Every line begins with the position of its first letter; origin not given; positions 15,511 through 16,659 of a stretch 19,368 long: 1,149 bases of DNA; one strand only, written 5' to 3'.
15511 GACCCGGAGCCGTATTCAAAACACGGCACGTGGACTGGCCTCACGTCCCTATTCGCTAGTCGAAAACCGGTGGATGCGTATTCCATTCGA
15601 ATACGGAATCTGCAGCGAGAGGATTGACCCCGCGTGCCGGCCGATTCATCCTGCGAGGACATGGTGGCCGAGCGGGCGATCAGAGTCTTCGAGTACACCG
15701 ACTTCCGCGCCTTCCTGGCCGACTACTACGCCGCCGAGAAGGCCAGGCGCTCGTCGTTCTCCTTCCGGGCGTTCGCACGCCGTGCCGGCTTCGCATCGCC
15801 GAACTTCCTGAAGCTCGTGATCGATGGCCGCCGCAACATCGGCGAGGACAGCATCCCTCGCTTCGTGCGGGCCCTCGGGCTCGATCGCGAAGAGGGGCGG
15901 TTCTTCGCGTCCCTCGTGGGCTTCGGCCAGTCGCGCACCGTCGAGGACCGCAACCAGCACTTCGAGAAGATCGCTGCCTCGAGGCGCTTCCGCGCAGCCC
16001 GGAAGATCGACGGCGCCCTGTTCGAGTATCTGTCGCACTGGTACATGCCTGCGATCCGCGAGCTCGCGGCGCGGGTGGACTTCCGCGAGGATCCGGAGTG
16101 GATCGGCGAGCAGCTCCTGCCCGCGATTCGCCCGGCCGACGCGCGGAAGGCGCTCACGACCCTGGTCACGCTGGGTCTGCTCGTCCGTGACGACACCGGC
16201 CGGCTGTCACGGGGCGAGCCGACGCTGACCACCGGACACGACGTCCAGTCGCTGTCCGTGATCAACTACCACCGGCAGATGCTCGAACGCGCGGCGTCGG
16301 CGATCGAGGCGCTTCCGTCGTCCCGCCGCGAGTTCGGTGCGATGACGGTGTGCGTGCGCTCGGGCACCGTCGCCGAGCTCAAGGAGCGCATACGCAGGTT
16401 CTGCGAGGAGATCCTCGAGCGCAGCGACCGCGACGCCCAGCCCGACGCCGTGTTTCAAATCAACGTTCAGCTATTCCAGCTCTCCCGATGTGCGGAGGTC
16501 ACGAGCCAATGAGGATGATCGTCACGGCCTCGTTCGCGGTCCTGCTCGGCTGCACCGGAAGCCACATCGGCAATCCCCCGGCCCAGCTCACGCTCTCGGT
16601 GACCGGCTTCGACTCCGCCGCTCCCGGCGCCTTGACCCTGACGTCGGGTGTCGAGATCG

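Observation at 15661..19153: Tightly coupled four-gene operon: TIGR02147/DUF4423-like HTH protein, two paralogous acidic lipoproteins, FGE-sulfatase-domain Cys-rich lipoprotein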

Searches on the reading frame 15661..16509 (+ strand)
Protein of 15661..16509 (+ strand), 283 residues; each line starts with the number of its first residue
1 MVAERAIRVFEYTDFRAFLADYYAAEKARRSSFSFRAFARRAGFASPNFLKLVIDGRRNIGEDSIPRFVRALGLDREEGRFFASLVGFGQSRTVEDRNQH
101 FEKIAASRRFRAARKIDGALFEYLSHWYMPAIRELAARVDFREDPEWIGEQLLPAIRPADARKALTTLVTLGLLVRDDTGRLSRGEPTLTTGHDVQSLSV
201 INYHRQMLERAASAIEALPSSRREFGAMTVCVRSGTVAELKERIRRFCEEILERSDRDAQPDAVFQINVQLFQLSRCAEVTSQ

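Call 6: search_protein_families(library=pfam, proteins=[window:15661-16509:+], max_evalue=1)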
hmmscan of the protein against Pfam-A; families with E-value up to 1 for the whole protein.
window:15661-16509:+ (283 aa): 3 families
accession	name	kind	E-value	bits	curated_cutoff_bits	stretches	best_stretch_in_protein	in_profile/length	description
PF14394.12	DUF4423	-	5.3e-34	117.8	30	1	109-274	3-165/165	Domain of unknown function (DUF4423)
PF13560.12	HTH_31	-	0.0015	19.2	27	1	30-78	12-60/64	Helix-turn-helix domain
PF20711.2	DUF6825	-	0.1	13.5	27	1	238-260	38-60/105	Family of unknown function (DUF6825)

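Call 7: search_protein_families(library=ncbifam, proteins=[window:15661-16509:+], max_evalue=1)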
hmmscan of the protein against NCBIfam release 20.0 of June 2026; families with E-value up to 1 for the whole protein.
window:15661-16509:+ (283 aa): 1 family
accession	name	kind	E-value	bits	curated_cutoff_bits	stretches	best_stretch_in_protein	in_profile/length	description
TIGR02147.1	Fsuc_second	paralog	1e-72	244.8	50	1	8-276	3-271/272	TIGR02147 family protein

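Call 24: find_homologous_proteins(query=window:15661-16509:+)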
Query window:15661-16509:+ (283 aa): 1414 proteins with E <= 0.001 among 7147 candidates; the best 120 are listed.
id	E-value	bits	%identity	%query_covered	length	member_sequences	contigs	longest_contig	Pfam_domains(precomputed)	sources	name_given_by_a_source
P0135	6.4e-180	614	100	100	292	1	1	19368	PF14394.13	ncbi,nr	ncbi:MAG: TIGR02147 family protein [Deltaproteobacteria bacterium]|nr:TIGR02147 family protein [Delt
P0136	4.7e-161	552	88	100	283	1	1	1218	PF14394.13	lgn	-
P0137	4.3e-150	516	83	97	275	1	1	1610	PF14394.13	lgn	-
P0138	5.5e-130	450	72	95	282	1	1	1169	PF14394.13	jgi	jgi:uncharacterized protein (TIGR02147 family)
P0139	7.3e-128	444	72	95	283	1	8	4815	PF14394.13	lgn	-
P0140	2.9e-126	438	70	95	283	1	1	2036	PF14394.13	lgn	-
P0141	2.9e-126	438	72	94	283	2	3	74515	PF14394.13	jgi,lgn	-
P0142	3.5e-126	438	71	95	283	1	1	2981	PF14394.13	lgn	-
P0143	8.6e-126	437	69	95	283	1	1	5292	PF14394.13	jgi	jgi:uncharacterized protein (TIGR02147 family)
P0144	2.8e-122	425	70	95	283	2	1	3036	PF14394.13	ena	-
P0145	6.5e-122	424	69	97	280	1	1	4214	PF14394.13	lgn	-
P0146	1.0e-121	423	70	94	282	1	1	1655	PF14394.13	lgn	-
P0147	5.7e-105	368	61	96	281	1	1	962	PF14394.13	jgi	jgi:uncharacterized protein (TIGR02147 family)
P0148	4.2e-102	359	60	96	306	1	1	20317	PF14394.13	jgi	jgi:uncharacterized protein (TIGR02147 family)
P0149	1.4e-101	357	58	97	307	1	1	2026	PF14394.13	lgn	-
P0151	2.6e-101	357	61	95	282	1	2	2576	PF14394.13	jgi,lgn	jgi:uncharacterized protein (TIGR02147 family)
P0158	4.7e-100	352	58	94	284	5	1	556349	PF14394.13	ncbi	ncbi:MAG: TIGR02147 family protein [Polyangiaceae bacterium]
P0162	1.2e-99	351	58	96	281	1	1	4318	PF14394.13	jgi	jgi:uncharacterized protein (TIGR02147 family)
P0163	1.4e-99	351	56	99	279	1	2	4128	PF14394.13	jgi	jgi:uncharacterized protein (TIGR02147 family)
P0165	2.1e-99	350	59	95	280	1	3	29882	PF14394.13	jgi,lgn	jgi:uncharacterized protein (TIGR02147 family)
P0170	1.3e-98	348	56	100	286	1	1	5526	PF14394.13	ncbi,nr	ncbi:MAG: TIGR02147 family protein [Myxococcales bacterium]|nr:TIGR02147 family protein [Myxococcale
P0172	1.8e-98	347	59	95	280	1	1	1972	PF14394.13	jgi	jgi:uncharacterized protein (TIGR02147 family)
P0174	2.7e-98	347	59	97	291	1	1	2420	PF14394.13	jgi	jgi:uncharacterized protein (TIGR02147 family)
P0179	7.1e-98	345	57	99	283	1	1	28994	PF14394.13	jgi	jgi:uncharacterized protein (TIGR02147 family)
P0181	9.2e-98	345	58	95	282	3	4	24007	PF14394.13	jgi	jgi:uncharacterized protein (TIGR02147 family)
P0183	1.2e-97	344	60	95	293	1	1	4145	PF14394.13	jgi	jgi:uncharacterized protein (TIGR02147 family)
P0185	1.5e-97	344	59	96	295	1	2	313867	PF14394.13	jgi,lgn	jgi:uncharacterized protein (TIGR02147 family)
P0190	7.6e-97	342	57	96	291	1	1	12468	PF14394.13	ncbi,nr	ncbi:MAG TPA: TIGR02147 family protein [Polyangiaceae bacterium]|nr:TIGR02147 family protein [Polyan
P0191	7.9e-97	342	58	96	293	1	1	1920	PF14394.13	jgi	jgi:uncharacterized protein (TIGR02147 family)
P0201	3.4e-96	340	60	94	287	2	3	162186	PF14394.13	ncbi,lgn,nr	ncbi:MAG: TIGR02147 family protein [Proteobacteria bacterium]|nr:TIGR02147 family protein [Pseudomon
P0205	4.6e-96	339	59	95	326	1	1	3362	PF14394.13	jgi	jgi:uncharacterized protein (TIGR02147 family)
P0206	5.5e-96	339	57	95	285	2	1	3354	PF14394.13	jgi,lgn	jgi:uncharacterized protein (TIGR02147 family)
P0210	7.1e-96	339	58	96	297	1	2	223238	PF14394.13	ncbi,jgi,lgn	jgi:uncharacterized protein (TIGR02147 family)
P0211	9.1e-96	338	57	97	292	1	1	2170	PF14394.13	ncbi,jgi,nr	ncbi:MAG TPA: TIGR02147 family protein [Polyangiaceae bacterium]|jgi:uncharacterized protein (TIGR02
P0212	1.0e-95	338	57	95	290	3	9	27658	PF14394.13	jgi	jgi:uncharacterized protein (TIGR02147 family)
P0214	1.1e-95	338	57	99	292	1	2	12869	PF14394.13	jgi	jgi:uncharacterized protein (TIGR02147 family)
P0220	1.8e-95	337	56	95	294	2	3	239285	PF14394.13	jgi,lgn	jgi:uncharacterized protein (TIGR02147 family)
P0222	1.9e-95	337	57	95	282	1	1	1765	PF14394.13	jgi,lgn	jgi:uncharacterized protein (TIGR02147 family)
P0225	2.1e-95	337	56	99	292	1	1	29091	PF14394.13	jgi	jgi:uncharacterized protein (TIGR02147 family)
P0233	5.4e-95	336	57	94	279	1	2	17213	PF14394.13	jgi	jgi:uncharacterized protein (TIGR02147 family)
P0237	6.9e-95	335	57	95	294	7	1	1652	PF14394.13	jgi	jgi:uncharacterized protein (TIGR02147 family)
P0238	6.9e-95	335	57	97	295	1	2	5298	PF14394.13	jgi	jgi:uncharacterized protein (TIGR02147 family)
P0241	8.0e-95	335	58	95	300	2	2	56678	PF14394.13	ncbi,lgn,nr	ncbi:MAG: TIGR02147 family protein [Deltaproteobacteria bacterium]|nr:TIGR02147 family protein [Delt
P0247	1.0e-94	335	56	95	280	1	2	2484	PF14394.13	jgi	jgi:uncharacterized protein (TIGR02147 family)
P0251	1.5e-94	334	55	96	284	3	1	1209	PF14394.13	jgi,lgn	jgi:uncharacterized protein (TIGR02147 family)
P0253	1.6e-94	334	58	95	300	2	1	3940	PF14394.13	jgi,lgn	jgi:uncharacterized protein (TIGR02147 family)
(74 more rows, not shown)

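Call 26: find_related_loci(query=A1, collection=genome_contigs, flank=8000)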
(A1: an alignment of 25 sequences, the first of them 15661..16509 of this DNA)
Query A1 (283 aa) in genome_contigs; peptide patterns used: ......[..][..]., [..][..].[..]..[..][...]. (x = any residue, [..] = any of these).
245 stretches matched a pattern; 211 encode a relative of the query (tblastn E <= 1e-3); the best 80 are kept; 80 distinct loci.
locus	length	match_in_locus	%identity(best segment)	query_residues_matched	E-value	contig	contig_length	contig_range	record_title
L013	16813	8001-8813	57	9-279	4e-102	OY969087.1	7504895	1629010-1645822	MAG: uncultured delta proteobacterium isolate MFD01721.bin.c.1 genome assembly, chromosome: 1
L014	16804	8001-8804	57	9-276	6e-101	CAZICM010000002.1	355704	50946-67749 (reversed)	MAG TPA_asm: uncultured Polyangiaceae bacterium isolate binchicken_co16_258 genome assembly, contig: NODE_16_length_3557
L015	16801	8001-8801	55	9-275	1e-100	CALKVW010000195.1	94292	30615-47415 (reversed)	MAG TPA_asm: uncultured Polyangiaceae bacterium isolate SRR1506987_bin.93_CONCOCT_v1.1_MAG genome assembly, contig: ERZ7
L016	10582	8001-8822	58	9-282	3e-100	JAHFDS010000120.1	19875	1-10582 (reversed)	MAG: Myxococcales bacterium isolate nzgw250 NODE_1573_length_19876_cov_4.138041, whole genome shotgun sequence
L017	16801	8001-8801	58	9-275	2e-99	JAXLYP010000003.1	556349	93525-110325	MAG: Polyangiaceae bacterium isolate STL-MYX16 C3.166.fa-3, whole genome shotgun sequence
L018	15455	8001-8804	57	9-276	3e-99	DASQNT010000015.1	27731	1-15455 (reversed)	MAG TPA_asm: Polyangiaceae bacterium isolate SMAG_U10783 k141_78109, whole genome shotgun sequence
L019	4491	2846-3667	56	2-276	4e-99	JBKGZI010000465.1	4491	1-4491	MAG: Persicimonas sp. isolate C5M10_1 NODE_9453_length_4491_cov_10.705591, whole genome shotgun sequence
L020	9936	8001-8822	56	9-282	8e-98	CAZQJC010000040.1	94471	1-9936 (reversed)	MAG TPA_asm: uncultured Myxococcales bacterium isolate binchicken_co200_39 genome assembly, contig: k141_116422, whole g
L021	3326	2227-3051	54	9-283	8e-99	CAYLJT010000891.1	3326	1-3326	MAG TPA_asm: uncultured Polyangiaceae bacterium isolate SRP173033_co1_384 genome assembly, contig: NODE_88942_length_332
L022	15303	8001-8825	54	1-275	3e-97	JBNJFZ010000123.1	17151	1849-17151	MAG: Myxococcota bacterium isolate Y22_60dBSe2.bin.176 NODE_3619_length_17151_cov_18.904762, whole genome shotgun sequen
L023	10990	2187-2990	57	9-276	3e-97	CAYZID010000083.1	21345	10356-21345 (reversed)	MAG TPA_asm: uncultured Myxococcales bacterium isolate binchicken_co64_124 genome assembly, contig: NODE_1691_length_213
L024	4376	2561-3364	53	9-276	1e-96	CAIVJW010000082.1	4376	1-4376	MAG: uncultured delta proteobacterium isolate KTt_bin-2109 genome assembly, contig: bin-2109:082/455, whole genome shotg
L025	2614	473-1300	57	7-282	4e-99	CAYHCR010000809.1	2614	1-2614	MAG TPA_asm: uncultured Myxococcales bacterium isolate ERP119702_co1_232 genome assembly, contig: NODE_71166_length_2614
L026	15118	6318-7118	54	9-275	1e-95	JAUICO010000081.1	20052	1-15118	MAG: bacterium isolate 7_bin.36 NODE_2536_length_20052_cov_1.784241, whole genome shotgun sequence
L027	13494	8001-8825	53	1-275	1e-95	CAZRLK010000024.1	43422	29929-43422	MAG TPA_asm: uncultured Bradymonadales bacterium isolate binchicken_co207_278 genome assembly, contig: NODE_529_length_4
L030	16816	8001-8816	57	6-275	6e-95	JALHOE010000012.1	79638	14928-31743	MAG: Deltaproteobacteria bacterium isolate bin.11 c_000000001808, whole genome shotgun sequence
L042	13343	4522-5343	54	2-275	4e-92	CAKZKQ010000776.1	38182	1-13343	MAG TPA_asm: uncultured proteobacterium isolate ERR2094171_bin.68_CONCOCT_v1.1_MAG genome assembly, contig: ERZ650152.85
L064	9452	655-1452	51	12-277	2e-85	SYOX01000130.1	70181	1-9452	MAG: Proteobacteria bacterium isolate F1-80-MAGs165 F1-80__c222658, whole genome shotgun sequence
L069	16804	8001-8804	56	9-276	2e-97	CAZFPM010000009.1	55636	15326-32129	MAG TPA_asm: uncultured Myxococcales bacterium isolate SRP308112_co1_392 genome assembly, contig: NODE_523_length_55636_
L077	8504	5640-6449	48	9-277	2e-81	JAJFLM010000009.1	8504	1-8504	MAG: Deltaproteobacteria bacterium isolate OFTM19 OFTM19_8, whole genome shotgun sequence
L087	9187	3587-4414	47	9-282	2e-77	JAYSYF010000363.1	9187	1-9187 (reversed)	MAG: Bdellovibrionales bacterium isolate GFS_13375 GFS_13375_362, whole genome shotgun sequence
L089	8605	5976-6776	43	9-275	2e-74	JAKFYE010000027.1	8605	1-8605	MAG: Bdellovibrionales bacterium isolate ND5_Bin_38_2 ND5_0008271, whole genome shotgun sequence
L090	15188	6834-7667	40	2-279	2e-72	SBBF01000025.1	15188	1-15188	MAG: Nitrospira sp. isolate Bin_29_2_1 Hy_contig14134, whole genome shotgun sequence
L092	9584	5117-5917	39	9-275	5e-71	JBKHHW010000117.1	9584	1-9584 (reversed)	MAG: Chitinispirillaceae bacterium isolate D1M07_6 NODE_5667_length_9584_cov_15.058663, whole genome shotgun sequence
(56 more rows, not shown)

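Call 41: predict_structure(alignment_id=A1)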
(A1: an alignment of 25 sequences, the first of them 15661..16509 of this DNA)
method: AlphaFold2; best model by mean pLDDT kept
length: 283 residues; sequences in the alignment: 25
mean_pLDDT: 82.7   pTM: 0.57
mean pLDDT of the five models: 82.7, 81.1, 81.1, 77.9, 74.0
residues with pLDDT >= 90: 107; 70-90: 137; 50-70: 27; < 50: 12
segments of 3 or more residues with pLDDT < 50: 192-195, 280-283
pLDDT, mean of each block of 10 residues (from residue 1): 70 93 94 95 94 96 96 95 95 80 81 71 79 86 92 89 92 89 72 53 73 79 72 81 84 82 80 65 38
secondary structure, 60 per line:
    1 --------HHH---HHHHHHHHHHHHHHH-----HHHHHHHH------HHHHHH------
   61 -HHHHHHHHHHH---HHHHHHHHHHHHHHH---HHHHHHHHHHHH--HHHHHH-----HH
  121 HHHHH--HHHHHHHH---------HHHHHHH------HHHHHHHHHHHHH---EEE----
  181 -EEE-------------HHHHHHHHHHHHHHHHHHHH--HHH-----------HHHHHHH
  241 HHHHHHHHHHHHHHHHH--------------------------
elements in order: H15-29 H35-42 H49-54 H62-72 H76-90 H94-105 H108-113 H119-125 H128-135 H145-151 H158-170 E174-176 E182-184 H198-217 H234-257

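Call 46: fold_search(model_id=the predicted structure, library=pdb)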
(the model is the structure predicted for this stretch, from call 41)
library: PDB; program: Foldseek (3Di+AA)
matches with E <= 10: 640; with E <= 0.001: 0
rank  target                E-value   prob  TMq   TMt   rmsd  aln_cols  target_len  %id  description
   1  2qww_H                2.1e-01  0.60  0.18  0.31  16.2       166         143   16  Crystal structure of multiple antibiotic-resistance repressor (MarR) (YP_013417.1) from Listeria monocytogenes 4b F236 (released 2007-08-21)
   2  2qww_E                2.1e-01  0.35  0.15  0.26  15.3       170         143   15  Crystal structure of multiple antibiotic-resistance repressor (MarR) (YP_013417.1) from Listeria monocytogenes 4b F236 (released 2007-08-21)
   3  8p8o_J                2.3e-01  0.89  0.23  0.41  12.6       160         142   16  M. tuberculosis dUTPase - Stl1-159 (StlNT) complex structure (released 2024-11-27)
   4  7tb6                  2.3e-01  0.51  0.18  0.18  12.3       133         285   18  Structure of S. maltophilia CapW (released 2022-01-19)
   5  9efm_B                2.3e-01  0.21  0.17  0.14  18.8       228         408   12  Cryo-EM structure of COP9 signalosome precatalytic state with neddylated cullin-1 (released 2025-12-03)
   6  4g6q_B                2.4e-01  0.92  0.33  0.48   6.4       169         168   14  The crystal structure of a functionally unknown protein Kfla_6221 from Kribbella flavida DSM 17836 (released 2012-09-19)
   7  2qww_C                2.4e-01  0.63  0.18  0.34  14.6       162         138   14  Crystal structure of multiple antibiotic-resistance repressor (MarR) (YP_013417.1) from Listeria monocytogenes 4b F236 (released 2007-08-21)
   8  6h4c_F                3.1e-01  0.82  0.22  0.39  12.0       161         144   16  A polyamorous repressor: deciphering the evolutionary strategy used by the phage-inducible chromosomal islands to spre (released 2019-08-28)
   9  1lj9_A                3.1e-01  0.33  0.16  0.26  15.3       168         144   18  The crystal structure of the transcriptional regulator SlyA (released 2003-01-21)
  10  1mkm_A                3.2e-01  0.96  0.17  0.19   9.3        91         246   12  CRYSTAL STRUCTURE OF THE THERMOTOGA MARITIMA ICLR (released 2002-09-11)
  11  7o74_A                3.2e-01  0.87  0.20  0.32  10.9        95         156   24  Structure of cyanase from Pseudomonas lactis (released 2021-04-21)
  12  7dfv_B                3.2e-01  0.30  0.17  0.10  15.2       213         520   13  Cryo-EM structure of plant NLR RPP1 tetramer core part (released 2020-12-16)
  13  8p8o_F                3.6e-01  0.80  0.22  0.38  12.1       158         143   14  M. tuberculosis dUTPase - Stl1-159 (StlNT) complex structure (released 2024-11-27)
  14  7wdq_D                3.7e-01  0.75  0.20  0.19  12.2       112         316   23  DsyB in complex with SAM (released 2022-06-01)
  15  7dlv_E                3.7e-01  0.69  0.21  0.37  12.5       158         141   14  shrimp dUTPase in complex with Stl (released 2021-12-01)
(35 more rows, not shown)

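Call 49: find_encoding_contigs(protein=P0141, flank=7000, max_places=3)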
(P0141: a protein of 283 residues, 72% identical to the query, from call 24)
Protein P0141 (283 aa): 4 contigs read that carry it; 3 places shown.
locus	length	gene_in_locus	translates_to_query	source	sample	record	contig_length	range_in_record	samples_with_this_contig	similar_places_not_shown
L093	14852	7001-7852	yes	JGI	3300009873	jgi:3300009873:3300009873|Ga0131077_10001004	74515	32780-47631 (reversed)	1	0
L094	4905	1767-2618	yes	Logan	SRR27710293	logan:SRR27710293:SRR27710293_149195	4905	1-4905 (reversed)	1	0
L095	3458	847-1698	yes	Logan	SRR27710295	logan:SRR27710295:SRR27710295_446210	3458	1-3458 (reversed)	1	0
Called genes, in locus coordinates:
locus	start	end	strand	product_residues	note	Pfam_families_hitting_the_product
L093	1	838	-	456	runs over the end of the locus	PF07969:Amidohydro_3, PF01979:Amidohydro_1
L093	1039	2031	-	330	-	PF07648:Kazal_2 (faint), PF00050:Kazal_1 (weak)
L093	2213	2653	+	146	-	PF02566:OsmC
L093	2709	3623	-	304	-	-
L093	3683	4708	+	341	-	PF11199:DUF2891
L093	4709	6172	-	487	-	-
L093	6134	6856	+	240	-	PF00378:ECH_1, PF16113:ECH_2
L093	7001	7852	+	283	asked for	PF14394:DUF4423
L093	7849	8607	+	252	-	-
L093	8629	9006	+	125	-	-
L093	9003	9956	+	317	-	-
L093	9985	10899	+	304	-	-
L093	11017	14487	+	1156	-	-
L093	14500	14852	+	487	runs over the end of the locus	-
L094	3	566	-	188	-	?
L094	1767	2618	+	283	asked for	PF14394:DUF4423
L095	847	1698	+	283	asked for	PF14394:DUF4423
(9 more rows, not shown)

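Call 51: find_encoding_contigs(protein=P0139, flank=5000, max_places=3)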
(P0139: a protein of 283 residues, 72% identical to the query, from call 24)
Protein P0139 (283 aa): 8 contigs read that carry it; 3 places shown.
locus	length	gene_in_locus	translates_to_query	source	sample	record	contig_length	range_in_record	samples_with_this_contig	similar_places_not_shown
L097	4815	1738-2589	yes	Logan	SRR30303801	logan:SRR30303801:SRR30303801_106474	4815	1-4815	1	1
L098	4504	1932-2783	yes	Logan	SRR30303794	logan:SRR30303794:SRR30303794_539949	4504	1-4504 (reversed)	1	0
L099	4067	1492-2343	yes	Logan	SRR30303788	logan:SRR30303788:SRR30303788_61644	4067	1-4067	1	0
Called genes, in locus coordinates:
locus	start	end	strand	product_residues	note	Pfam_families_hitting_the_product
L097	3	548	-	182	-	?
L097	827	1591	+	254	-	PF00378:ECH_1, PF16113:ECH_2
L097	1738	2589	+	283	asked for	PF14394:DUF4423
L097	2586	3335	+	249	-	-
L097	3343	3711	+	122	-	-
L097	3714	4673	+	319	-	-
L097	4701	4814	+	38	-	?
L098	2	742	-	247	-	?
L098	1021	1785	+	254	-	PF00378:ECH_1, PF16113:ECH_2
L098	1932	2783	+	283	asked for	PF14394:DUF4423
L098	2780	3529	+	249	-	-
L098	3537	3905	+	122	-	-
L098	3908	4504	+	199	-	?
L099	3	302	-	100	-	?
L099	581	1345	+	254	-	PF00378:ECH_1, PF16113:ECH_2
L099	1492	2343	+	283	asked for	PF14394:DUF4423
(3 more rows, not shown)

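Call 89: search_protein_families(library=pfam, proteins=[L092:5947-7233:+, L090:7673-8626:+, L030:8843-9700:+, L089:6800-7252:+, L087:4414-4887:+, L064:1470-1862:+, L042:5382-5834:+, L069:8812-9387:+, L077:6452-7072:+, L026:7133-7852:+], max_evalue=0.05)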
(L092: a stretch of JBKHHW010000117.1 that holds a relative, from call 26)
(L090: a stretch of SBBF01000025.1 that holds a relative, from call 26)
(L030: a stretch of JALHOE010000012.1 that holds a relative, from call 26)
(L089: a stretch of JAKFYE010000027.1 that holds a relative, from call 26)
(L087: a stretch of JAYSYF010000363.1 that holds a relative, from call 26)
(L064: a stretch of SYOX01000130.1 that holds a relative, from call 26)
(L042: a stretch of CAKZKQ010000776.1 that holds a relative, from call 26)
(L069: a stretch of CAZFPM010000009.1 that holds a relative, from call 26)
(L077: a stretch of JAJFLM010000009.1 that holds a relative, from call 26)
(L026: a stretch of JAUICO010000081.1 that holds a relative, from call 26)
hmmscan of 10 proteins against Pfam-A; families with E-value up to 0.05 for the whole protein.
L092:5947-7233:+ (429 aa): 1 family
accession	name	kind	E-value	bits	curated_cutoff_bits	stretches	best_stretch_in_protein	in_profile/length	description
PF13609.12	Porin_4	-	0.011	16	27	1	177-260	223-302/310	Gram-negative porin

L090:7673-8626:+ (318 aa): 1 family
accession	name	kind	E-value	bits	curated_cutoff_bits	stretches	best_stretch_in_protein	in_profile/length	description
PF13205.12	Big_5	-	6.2e-07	30.5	23.6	1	217-314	7-105/105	Bacterial Ig-like domain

L030:8843-9700:+ (286 aa): 0 families

L089:6800-7252:+ (151 aa): 0 families

L087:4414-4887:+ (158 aa): 0 families

L064:1470-1862:+ (131 aa): 1 family
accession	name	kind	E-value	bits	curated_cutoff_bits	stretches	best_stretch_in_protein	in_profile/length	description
PF05887.16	Trypan_PARP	-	0.00057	20.3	100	1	31-81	61-113/134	Procyclic acidic repetitive protein (PARP)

L042:5382-5834:+ (151 aa): 0 families

L069:8812-9387:+ (192 aa): 0 families

L077:6452-7072:+ (207 aa): 0 families

L026:7133-7852:+ (240 aa): 0 families
